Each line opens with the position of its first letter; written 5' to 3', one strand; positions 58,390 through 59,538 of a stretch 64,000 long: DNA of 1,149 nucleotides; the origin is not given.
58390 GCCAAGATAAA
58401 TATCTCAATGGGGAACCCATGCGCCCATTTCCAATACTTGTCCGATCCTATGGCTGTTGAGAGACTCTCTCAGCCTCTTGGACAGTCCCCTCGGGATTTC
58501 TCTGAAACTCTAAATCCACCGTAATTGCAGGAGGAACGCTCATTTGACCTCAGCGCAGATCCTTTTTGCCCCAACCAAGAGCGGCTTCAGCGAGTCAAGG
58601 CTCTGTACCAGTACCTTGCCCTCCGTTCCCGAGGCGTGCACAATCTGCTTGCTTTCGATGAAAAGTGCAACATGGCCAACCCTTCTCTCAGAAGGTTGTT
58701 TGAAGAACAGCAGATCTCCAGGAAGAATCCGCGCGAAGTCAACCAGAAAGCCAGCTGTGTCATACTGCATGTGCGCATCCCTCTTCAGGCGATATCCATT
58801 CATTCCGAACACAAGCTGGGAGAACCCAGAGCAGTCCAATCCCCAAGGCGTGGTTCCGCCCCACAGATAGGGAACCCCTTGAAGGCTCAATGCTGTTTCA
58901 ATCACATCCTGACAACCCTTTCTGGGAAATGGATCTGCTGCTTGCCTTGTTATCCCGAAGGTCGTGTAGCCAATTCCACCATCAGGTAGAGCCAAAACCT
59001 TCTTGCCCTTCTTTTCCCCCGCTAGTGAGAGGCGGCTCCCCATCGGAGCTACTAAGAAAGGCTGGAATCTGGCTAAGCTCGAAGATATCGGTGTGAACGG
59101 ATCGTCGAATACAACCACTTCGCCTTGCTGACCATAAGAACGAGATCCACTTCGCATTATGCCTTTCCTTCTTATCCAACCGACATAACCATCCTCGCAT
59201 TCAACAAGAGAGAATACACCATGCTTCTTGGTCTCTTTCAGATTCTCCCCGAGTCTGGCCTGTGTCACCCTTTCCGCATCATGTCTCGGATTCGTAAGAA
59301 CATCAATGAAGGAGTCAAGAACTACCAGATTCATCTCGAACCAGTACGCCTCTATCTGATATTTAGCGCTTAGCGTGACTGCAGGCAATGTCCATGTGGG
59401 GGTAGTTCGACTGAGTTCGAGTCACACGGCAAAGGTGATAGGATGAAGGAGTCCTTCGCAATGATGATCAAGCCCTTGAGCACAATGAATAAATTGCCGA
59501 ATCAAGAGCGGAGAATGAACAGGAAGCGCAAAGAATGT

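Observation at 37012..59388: Candidate archaeal pathway for eating bacterial peptidoglycan stem peptides (YkfC-like peptidase, Ala-Glu epimerase, DAP decarboxylase)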

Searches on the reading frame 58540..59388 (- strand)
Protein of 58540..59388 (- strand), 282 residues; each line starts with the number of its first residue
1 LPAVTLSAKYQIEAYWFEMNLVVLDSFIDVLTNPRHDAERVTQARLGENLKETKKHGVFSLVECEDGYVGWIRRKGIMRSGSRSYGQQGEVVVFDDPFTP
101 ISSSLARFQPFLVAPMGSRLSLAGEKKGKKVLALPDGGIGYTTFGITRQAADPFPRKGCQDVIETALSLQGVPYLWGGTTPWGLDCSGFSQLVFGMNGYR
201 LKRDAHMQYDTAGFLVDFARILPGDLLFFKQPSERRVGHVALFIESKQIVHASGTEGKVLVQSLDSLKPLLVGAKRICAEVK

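Call 7: search_protein_families(library=pfam, proteins=[window:58540-59388:-])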
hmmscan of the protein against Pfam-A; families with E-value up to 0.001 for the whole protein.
window:58540-59388:- (282 aa): 3 families
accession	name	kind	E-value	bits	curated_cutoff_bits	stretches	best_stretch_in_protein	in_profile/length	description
PF00877.26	NLPC_P60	-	1.2e-20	73.9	23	1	171-265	1-92/105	NlpC/P60 family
PF18348.7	SH3_16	-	7.4e-09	35.7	25.8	1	31-75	2-47/49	Bacterial dipeptidyl-peptidase Sh3 domain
PF08239.17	SH3_3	-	0.00058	20.4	27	0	30-75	5-51/54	Bacterial SH3 domain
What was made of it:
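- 58540..59334 (-): Cytoplasmic YkfC/DPP-VI-type SH3b1-SH3b2-NlpC/P60 cysteine peptidase, 264 aa. The largest possible ORF runs to the TTG at 59388. Pfam SH3_16 plus NLPC_P60 (call 7).
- Checked: Peptidase, 58540-59388(-): SH3_16 plus NLPC_P60 (call 7).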

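Call 8: search_protein_families(library=ncbifam, proteins=[window:58540-59388:-])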
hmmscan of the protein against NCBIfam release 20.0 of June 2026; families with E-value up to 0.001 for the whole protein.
window:58540-59388:- (282 aa): 8 families
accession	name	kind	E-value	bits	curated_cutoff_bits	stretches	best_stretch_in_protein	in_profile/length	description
NF038345.1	wall_hydro_RipC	exception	3.8e-13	49.6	425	1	129-262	227-349/362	peptidoglycan hydrolase RipC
NF008096.1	PRK10838.1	equivalog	1.1e-12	48.1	186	1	166-265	75-171/189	bifunctional murein DD-endopeptidase/murein LD-carboxypeptidase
NF040678.1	EntFM_CwpFM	equivalog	2.4e-12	46.6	720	1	158-265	311-416/430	enterotoxin EntFM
NF010495.0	PRK13914.1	equivalog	9.1e-11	41.4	647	1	162-253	369-457/481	invasion associated endopeptidase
NF033742.1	NlpC_p60_RipB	exception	7.1e-10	38.9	335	1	159-264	77-191/206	NlpC/P60 family peptidoglycan endopeptidase RipB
NF033743.1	NlpC_inact_RipD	exception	3e-08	33.4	215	1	182-271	91-176/181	NlpC/P60 family peptidoglycan-binding protein RipD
NF033741.1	NlpC_p60_RipA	exception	5.8e-07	28.9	625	1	154-261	323-439/457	NlpC/P60 family peptidoglycan endopeptidase RipA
NF046048.1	NlpC_P60_DIP1281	equivalog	4.6e-06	25.7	517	0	183-249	497-559/587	DIP1281 family NlpC/P60 protein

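Call 10: find_encoding_contigs(protein=window:58540-59388:-, flank=10000, max_places=4)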
Protein window:58540-59388:- (282 aa): 4 contigs read that carry it; 2 places shown.
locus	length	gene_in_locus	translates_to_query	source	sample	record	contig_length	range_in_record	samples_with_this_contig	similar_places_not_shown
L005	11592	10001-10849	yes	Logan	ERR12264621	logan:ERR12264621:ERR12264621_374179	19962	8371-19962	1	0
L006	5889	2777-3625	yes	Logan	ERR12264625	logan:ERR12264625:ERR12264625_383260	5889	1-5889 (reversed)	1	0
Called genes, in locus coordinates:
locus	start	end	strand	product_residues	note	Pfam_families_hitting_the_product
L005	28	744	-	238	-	PF03009:GDPD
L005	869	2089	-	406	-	PF07478:Dala_Dala_lig_C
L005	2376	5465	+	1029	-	PF17132:Glyco_hydro_106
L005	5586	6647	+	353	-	PF13088:BNR_2, PF02012:BNR (faint), PF24316:Tli3 (faint)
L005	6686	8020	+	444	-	PF12822:ECF_trnsprt (weak)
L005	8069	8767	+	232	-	PF14544:DUF4443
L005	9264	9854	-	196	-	-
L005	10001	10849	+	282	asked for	PF18348:SH3_16, PF00877:NLPC_P60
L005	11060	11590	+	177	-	?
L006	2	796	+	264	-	?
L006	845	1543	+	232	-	PF14544:DUF4443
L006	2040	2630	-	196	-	-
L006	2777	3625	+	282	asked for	PF18348:SH3_16, PF00877:NLPC_P60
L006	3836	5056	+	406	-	PF00291:PALP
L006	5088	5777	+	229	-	PF00535:Glycos_transf_2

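Call 19: find_homologous_proteins(query=window:58540-59388:-)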
Query window:58540-59388:- (282 aa): 205 proteins with E <= 0.001 among 1095 candidates; the best 120 are listed.
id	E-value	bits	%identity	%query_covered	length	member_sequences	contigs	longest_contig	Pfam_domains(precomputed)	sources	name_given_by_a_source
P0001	6.4e-187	638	99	100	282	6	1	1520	PF00877.26,PF18348.8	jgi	-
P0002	2.3e-145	501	79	99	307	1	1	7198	PF00877.26,PF18348.8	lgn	-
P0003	4.1e-87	310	55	92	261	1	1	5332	PF00877.26,PF18348.8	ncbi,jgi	-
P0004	4.7e-74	267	57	77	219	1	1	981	PF00877.26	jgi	-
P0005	7.6e-67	244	45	94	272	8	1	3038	PF00877.26,PF18348.8,PF08239.18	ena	-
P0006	3.5e-61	225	44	92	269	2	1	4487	PF00877.26,PF06347.20,PF18348.8,PF08239.18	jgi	-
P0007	1.0e-32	132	35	84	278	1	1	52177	PF00877.26,PF18348.8,PF08239.18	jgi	-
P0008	1.9e-31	127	35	85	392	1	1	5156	PF00877.26,PF18348.8,PF08239.18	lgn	-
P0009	3.4e-31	127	35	89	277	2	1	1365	PF00877.26,PF23795.2,PF06347.20,PF18348.8,PF08239.18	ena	-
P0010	4.0e-29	120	31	87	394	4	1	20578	PF00877.26,PF18348.8,PF08239.18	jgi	jgi:gamma-D-glutamyl-L-lysine dipeptidyl-peptidase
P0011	2.7e-28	117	34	98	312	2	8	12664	PF00877.26,PF18348.8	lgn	-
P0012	8.6e-28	115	34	84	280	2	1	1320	PF00877.26,PF06347.20,PF18348.8,PF08239.18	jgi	jgi:cell wall-associated NlpC family hydrolase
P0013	9.0e-28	115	31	87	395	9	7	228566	PF00877.26,PF18348.8,PF08239.18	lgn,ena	-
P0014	1.2e-27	115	31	82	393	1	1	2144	PF00877.26,PF06347.20,PF18348.8,PF08239.18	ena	-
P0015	4.4e-27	113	31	82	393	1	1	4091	PF00877.26,PF06347.20,PF18348.8,PF08239.18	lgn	-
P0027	5.8e-25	106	36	86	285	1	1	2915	PF00877.26,PF18348.8,PF08239.18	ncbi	ncbi:MAG: NlpC/P60 family protein [Methanocella sp.]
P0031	2.1e-24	104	35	81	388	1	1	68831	PF00877.26,PF06347.20,PF18348.8,PF08239.18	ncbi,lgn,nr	ncbi:MAG: NlpC/P60 family protein [Thermosediminibacteraceae bacterium]|nr:NlpC/P60 family protein [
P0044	1.8e-22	98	33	80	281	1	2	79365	PF00877.26,PF18348.8,PF08239.18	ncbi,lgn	ncbi:MAG: NlpC/P60 family protein [Betaproteobacteria bacterium]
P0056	8.0e-21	93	36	84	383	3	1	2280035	PF00877.26,PF06347.20,PF18348.8,PF08239.18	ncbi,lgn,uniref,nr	ncbi:NlpC/P60 family protein [Thermosediminibacter oceani]|uniref:NLP/P60 protein n=1 Tax=Thermosedi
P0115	1.7e-11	62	27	95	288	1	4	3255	PF00877.26,PF18348.8,PF08239.18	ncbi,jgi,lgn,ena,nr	ncbi:MAG TPA: NlpC/P60 family protein [Azospirillaceae bacterium]|nr:NlpC/P60 family protein [Azospi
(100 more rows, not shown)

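Call 23: find_related_loci(query=A2, collection=genome_contigs, flank=10000)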
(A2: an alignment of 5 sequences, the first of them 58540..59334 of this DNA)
Query A2 (264 aa) in genome_contigs; peptide patterns used: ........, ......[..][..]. (x = any residue, [..] = any of these).
600 stretches matched a pattern (row limit reached: there are more); 587 encode a relative of the query (tblastn E <= 1e-3); the best 80 are kept; 80 distinct loci.
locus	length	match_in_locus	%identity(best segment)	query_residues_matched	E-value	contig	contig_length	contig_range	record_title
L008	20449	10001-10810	33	4-258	1e-34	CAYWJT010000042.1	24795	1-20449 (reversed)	MAG TPA_asm: uncultured Eubacteriales bacterium isolate binchicken_co107_393 genome assembly, contig: NODE_5020_length_2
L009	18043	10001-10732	33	4-235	4e-33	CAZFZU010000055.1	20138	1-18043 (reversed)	MAG TPA_asm: uncultured Eubacteriales bacterium isolate SRP278314_co1_38 genome assembly, contig: NODE_3365_length_20138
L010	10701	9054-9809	33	14-258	3e-31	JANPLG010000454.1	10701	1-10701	MAG: Actinomycetes bacterium isolate VAR_61_concoct_378 VAR_61_k141_1034538, whole genome shotgun sequence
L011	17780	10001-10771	30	4-250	1e-30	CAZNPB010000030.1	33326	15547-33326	MAG TPA_asm: uncultured Eubacteriales bacterium isolate SRP192927_co7_43 genome assembly, contig: NODE_2030_length_33326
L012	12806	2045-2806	30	4-247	3e-29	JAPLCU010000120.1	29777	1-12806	MAG: Armatimonadota bacterium isolate LacPavin_0920_SED3_MAG_51_14 LacPavin_0920_SED3_scaffold_1379129, whole genome sho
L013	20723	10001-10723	31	17-262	2e-29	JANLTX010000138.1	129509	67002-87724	MAG: Armatimonadota bacterium isolate OTE_25_metabat_120 OTE_25_k141_3779738, whole genome shotgun sequence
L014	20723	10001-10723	32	20-258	4e-29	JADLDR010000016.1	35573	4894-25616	MAG: Armatimonadota bacterium isolate SJ283 c_000000067849, whole genome shotgun sequence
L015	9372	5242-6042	30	4-264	7e-29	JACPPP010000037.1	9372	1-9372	MAG: Armatimonadetes bacterium isolate NC_groundwater_630_Ag_B-0.1um_56_30 B_1_S1_Biohub_coassembly_k141_393192, whole g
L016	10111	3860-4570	34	19-247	6e-29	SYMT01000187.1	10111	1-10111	MAG: Actinomycetota bacterium isolate F1-80-MAGs103 F1-80__c214042, whole genome shotgun sequence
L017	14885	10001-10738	34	4-253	9e-29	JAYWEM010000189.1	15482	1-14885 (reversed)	MAG: bacterium isolate GL97_UP_metabinner_3 GL97_UP_metabinner_3_188, whole genome shotgun sequence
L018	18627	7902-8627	32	1-251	1e-28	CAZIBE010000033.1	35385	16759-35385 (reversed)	MAG TPA_asm: uncultured Calditrichaceae bacterium isolate binchicken_co64_112 genome assembly, contig: NODE_720_length_3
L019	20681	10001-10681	31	11-252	3e-28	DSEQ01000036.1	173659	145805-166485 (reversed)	MAG TPA_asm: Candidatus Zixiibacteriota bacterium isolate SpSt-1246 Ga0116196_1000002, whole genome shotgun sequence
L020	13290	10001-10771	31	4-250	4e-28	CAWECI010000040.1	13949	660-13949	MAG: Candidatus Aminicenantes bacterium isolate MFD04492.bin.2.17 genome assembly, contig: contig_93925, whole genome sh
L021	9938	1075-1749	34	4-241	1e-27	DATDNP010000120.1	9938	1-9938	MAG TPA_asm: Candidatus Limnocylindria bacterium isolate SMAG_U440 k141_1462547, whole genome shotgun sequence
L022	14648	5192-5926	31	11-247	5e-27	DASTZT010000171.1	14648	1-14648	MAG TPA_asm: Ktedonobacteraceae bacterium isolate SMAG_U2476 k141_89213, whole genome shotgun sequence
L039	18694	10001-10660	30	12-247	7e-22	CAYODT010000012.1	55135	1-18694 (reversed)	MAG TPA_asm: uncultured bacterium isolate SRP128015_co4_79 genome assembly, contig: NODE_108_length_55135_cov_28.645534,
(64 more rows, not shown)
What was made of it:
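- Outside a tiny cluster, all relatives are bacterial at 35% identity or less (calls 19, 23).
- Tried and rejected: Genome-collection scan (call 23).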

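Call 29: search_solved_structures(query=window:58540-59334:-, show_alignments=3)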
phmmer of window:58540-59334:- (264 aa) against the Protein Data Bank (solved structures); distinct sequences matched with E-value up to 0.001: 27.
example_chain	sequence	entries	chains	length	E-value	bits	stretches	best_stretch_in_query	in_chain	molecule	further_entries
3npf_A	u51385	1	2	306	1.6e-24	90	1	22-237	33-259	putative dipeptidyl-peptidase VI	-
3pvq_A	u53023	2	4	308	2.4e-20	76.3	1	22-237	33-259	Dipeptidyl-peptidase VI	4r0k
3h41_A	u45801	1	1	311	1.1e-18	70.7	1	45-245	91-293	NLP/P60 family protein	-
2hbw_A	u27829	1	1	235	6.8e-13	51.8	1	152-237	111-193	NLP/P60 protein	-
9ubf_A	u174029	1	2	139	7.1e-13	51.8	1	141-257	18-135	Cell wall hydrolase Tn916-like,CTn7-Orf16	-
7cfl_A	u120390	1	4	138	1.2e-12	51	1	139-248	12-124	Putative cell wall hydrolase phosphatase-associated protein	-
2evr_A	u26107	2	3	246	2.2e-12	50.2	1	152-238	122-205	COG0791: Cell wall-associated hydrolases (invasion-associated proteins)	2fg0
8er5_A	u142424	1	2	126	4.3e-12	49.2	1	147-245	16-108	NlpC/P60 domain-containing protein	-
4fdy_A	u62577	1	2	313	7.7e-12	48.4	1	133-259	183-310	Similar to lipoprotein, NLP/P60 family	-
4xcm_A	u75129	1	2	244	1.6e-11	47.3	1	113-261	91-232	Cell wall-binding endopeptidase-related protein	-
4hpe_A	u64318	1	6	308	2.5e-11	46.7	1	141-244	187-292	Putative cell wall hydrolase Tn916-like,CTn1-Orf17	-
2k1g_A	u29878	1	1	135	7.7e-11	45.1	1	150-246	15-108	Lipoprotein spr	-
6b8c_A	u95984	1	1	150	1.3e-10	44.3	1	142-246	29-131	NLP/P60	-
8xud_I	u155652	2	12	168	1.3e-10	44.3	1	149-246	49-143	Murein DD-endopeptidase MepS/Murein LD-carboxypeptidase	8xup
8i2d_A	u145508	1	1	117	5.2e-10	42.4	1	144-258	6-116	Probable peptidoglycan endopeptidase LytE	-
8idc_E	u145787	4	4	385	3.5e-09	39.7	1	143-253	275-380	NlpC/P60 family protein | Probable endopeptidase MT2245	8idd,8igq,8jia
6biq_A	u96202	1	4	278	7.7e-09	38.5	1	152-242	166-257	Clan CA, family C40, NlpC/P60 superfamily cysteine peptidase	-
6bim_A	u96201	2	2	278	3.4e-07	33.2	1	152-241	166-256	Clan CA, family C40, NlpC/P60 superfamily cysteine peptidase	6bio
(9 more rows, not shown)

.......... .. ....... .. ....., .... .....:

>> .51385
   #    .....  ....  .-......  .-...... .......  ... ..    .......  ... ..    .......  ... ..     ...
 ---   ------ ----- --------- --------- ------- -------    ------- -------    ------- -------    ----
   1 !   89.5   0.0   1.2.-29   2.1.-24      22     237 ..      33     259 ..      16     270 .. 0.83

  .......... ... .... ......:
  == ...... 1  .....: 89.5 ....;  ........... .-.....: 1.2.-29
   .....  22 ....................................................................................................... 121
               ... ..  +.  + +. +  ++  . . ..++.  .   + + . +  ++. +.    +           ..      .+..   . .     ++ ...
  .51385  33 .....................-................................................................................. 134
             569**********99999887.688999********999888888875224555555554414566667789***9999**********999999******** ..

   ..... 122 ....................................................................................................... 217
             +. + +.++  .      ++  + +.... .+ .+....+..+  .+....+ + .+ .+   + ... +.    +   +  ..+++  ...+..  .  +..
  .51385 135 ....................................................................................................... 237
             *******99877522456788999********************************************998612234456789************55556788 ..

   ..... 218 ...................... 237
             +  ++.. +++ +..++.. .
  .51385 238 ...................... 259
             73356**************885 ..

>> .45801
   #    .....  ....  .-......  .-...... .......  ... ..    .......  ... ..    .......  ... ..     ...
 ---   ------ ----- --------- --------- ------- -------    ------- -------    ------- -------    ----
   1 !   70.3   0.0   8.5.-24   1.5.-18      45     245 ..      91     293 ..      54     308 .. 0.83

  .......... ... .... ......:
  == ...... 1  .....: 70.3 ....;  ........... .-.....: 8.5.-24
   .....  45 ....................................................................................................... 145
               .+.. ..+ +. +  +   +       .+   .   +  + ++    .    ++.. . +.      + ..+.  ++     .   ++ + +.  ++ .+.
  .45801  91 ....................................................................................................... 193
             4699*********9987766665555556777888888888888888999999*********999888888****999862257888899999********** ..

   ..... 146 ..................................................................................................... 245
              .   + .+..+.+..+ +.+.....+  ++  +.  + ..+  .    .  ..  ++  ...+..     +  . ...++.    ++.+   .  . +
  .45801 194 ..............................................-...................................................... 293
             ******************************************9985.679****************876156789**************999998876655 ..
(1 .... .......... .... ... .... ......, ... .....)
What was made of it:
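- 58540..59334 (-): PDB matches by sequence are 3npf, 3pvq and 3h41 (call 29).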

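Call 35: find_encoding_contigs(protein=P0003, flank=6000, max_places=2)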
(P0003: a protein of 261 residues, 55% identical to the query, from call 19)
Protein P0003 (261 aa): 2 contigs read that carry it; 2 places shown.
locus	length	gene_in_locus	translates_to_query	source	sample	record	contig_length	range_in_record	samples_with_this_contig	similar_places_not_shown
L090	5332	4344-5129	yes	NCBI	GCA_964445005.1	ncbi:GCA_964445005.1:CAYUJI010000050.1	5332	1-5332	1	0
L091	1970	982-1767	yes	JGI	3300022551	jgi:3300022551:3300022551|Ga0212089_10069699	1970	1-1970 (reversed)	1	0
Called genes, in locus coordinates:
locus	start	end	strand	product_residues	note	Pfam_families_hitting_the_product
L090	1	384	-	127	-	?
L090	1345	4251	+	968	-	PF02687:FtsX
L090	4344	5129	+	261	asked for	PF18348:SH3_16 (weak), PF00877:NLPC_P60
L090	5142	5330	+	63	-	?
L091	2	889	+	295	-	?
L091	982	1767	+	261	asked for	PF18348:SH3_16 (weak), PF00877:NLPC_P60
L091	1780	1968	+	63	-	?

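Call 36: find_encoding_contigs(protein=P0002, flank=8000, max_places=2)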
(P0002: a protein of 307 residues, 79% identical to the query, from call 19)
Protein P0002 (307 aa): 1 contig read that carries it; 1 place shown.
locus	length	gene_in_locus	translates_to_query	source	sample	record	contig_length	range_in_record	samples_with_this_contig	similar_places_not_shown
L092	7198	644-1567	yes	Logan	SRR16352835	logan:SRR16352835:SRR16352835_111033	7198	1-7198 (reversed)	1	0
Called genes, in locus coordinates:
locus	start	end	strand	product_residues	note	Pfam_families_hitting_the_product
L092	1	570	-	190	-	?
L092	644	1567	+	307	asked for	PF18348:SH3_16, PF00877:NLPC_P60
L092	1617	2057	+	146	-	-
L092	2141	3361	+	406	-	PF00291:PALP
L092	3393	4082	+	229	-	PF00535:Glycos_transf_2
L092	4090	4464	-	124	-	PF01042:Ribonuc_L-PSP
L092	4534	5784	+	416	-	PF08323:Glyco_transf_5, PF13439:Glyco_transf_4, PF13579:Glyco_trans_4_4, PF05693:Glycogen_syn (faint), PF20706:GT4-conflict, PF00534:Glycos_transf_1, PF13692:Glyco_trans_1_4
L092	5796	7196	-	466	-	?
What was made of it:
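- The same neighbourhood appears in several independent assemblies and in a relative at 79% identity (calls 10, 36).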

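Call 37: search_protein_families(library=ncbifam, proteins=[L005:869-2089:-], max_evalue=0.00001)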
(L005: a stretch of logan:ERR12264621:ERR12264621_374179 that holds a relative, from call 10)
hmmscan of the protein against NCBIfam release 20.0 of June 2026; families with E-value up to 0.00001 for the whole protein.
L005:869-2089:- (406 aa): 30 families (the best 25 are shown)
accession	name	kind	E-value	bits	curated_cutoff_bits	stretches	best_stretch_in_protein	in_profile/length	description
NF002378.0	PRK01372.1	subfamily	4.1e-45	153.8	243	1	40-340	28-302/305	D-alanine--D-alanine ligase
TIGR01205.1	D_ala_D_alaTIGR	subfamily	3.8e-34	118.1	245.65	1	40-337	21-315/318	D-alanine--D-alanine ligase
NF011169.0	PRK14571.1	equivalog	5.3e-29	101.5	404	1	40-342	22-298/300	D-alanyl-alanine synthetase A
NF002527.0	PRK01966.1-3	equivalog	3e-23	82.5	310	1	63-340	66-329/332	D-alanine--D-alanine ligase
NF002528.0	PRK01966.1-4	subfamily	5.9e-21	74.7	262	1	47-344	75-363/366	D-alanine--D-alanine ligase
NF011170.0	PRK14572.1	equivalog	1.3e-20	73.8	489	1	89-334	98-340/351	D-alanyl-alanine synthetase A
NF000091.3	D_ala_D_ser_VanG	exception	4.5e-20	71.8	495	1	69-336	90-340/344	D-alanine--D-serine ligase VanG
NF000206.1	D_ala_D_lac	equivalog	2.7e-17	62.8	550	1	71-338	89-339/342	D-alanine--(R)-lactate ligase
NF000207.3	D_ala_D_ser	equivalog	3e-16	59.5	520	1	53-337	70-337/342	D-alanine--D-serine ligase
NF000470.1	D_ala_D_lac_VanM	exception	4.7e-16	59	760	1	71-341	89-342/343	D-alanine--(R)-lactate ligase VanM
NF000372.1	D_ala_D_lac_VanI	exception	1e-15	57.9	700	1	95-335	106-336/341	D-alanine--(R)-lactate ligase VanI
NF002526.0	PRK01966.1-2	equivalog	1.7e-15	56.8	449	1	45-348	66-356/362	D-alanine--D-alanine ligase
NF012217.1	D_ala_D_lac_VanA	exception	3.9e-14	52.6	775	1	72-341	90-342/343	D-alanine--(R)-lactate ligase VanA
NF000374.1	D_ala_D_lac_VanO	exception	3.4e-13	49.4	750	1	89-334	99-335/346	D-alanine--(R)-lactate ligase VanO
NF002529.0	PRK01966.1-5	equivalog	1.7e-12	47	472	1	95-335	101-332/348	D-alanine--D-alanine ligase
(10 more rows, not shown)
